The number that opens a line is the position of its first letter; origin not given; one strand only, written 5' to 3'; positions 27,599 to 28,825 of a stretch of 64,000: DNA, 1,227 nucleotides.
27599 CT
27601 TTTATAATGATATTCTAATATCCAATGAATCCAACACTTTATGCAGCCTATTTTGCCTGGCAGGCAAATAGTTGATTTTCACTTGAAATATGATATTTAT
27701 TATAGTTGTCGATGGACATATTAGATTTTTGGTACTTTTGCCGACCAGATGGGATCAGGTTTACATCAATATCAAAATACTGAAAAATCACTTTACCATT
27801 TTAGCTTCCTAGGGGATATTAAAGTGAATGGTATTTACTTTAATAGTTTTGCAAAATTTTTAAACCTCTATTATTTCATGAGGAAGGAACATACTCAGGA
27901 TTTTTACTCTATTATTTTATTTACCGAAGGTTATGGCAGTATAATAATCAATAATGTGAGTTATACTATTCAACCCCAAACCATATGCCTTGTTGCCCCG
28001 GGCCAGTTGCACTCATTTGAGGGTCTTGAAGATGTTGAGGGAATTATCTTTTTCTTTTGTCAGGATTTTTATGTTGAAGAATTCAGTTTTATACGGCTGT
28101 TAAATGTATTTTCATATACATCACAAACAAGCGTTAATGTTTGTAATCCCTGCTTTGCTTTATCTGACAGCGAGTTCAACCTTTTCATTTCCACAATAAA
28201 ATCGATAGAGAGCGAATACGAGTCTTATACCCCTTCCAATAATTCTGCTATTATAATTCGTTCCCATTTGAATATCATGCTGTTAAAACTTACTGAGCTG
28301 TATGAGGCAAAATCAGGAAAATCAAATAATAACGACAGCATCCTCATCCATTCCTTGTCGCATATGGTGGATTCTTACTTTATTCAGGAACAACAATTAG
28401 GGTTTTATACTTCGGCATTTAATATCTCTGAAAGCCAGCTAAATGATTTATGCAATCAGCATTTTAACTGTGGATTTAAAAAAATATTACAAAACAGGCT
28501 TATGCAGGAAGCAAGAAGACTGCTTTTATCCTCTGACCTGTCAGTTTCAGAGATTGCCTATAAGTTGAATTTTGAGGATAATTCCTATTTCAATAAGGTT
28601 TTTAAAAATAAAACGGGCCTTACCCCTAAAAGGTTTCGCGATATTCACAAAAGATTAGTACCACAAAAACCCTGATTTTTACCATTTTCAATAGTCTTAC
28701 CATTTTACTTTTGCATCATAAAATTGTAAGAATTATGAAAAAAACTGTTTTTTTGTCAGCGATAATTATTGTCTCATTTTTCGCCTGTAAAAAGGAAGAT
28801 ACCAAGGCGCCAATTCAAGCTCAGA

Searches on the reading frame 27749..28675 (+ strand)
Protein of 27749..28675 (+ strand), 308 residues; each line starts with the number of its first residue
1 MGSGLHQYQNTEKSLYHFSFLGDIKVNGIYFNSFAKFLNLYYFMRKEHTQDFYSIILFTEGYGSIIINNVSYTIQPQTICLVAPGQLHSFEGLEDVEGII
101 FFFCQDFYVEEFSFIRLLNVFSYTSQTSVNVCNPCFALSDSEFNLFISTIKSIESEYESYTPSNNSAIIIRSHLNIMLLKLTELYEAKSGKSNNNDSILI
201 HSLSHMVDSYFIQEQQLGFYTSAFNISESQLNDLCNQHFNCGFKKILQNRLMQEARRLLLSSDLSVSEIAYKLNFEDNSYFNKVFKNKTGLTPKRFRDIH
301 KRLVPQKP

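Call 8: search_protein_families(library=pfam, proteins=[window:27749-28675:+], max_evalue=0.01)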
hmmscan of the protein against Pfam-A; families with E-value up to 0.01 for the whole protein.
window:27749-28675:+ (308 aa): 4 families
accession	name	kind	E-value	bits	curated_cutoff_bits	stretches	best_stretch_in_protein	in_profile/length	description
PF12833.13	HTH_18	-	5.1e-22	78.4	33.6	1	222-298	3-79/80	Helix-turn-helix domain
PF00165.29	HTH_AraC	-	3e-11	43.6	26.6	1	261-297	6-41/42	Bacterial regulatory helix-turn-helix proteins, AraC family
PF02311.25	AraC_binding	-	1.6e-07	31.6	21.1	1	46-91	17-62/135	AraC-like ligand binding domain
PF14525.12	AraC_binding_2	-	0.0065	16.7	27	0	44-89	47-92/173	AraC-binding-like domain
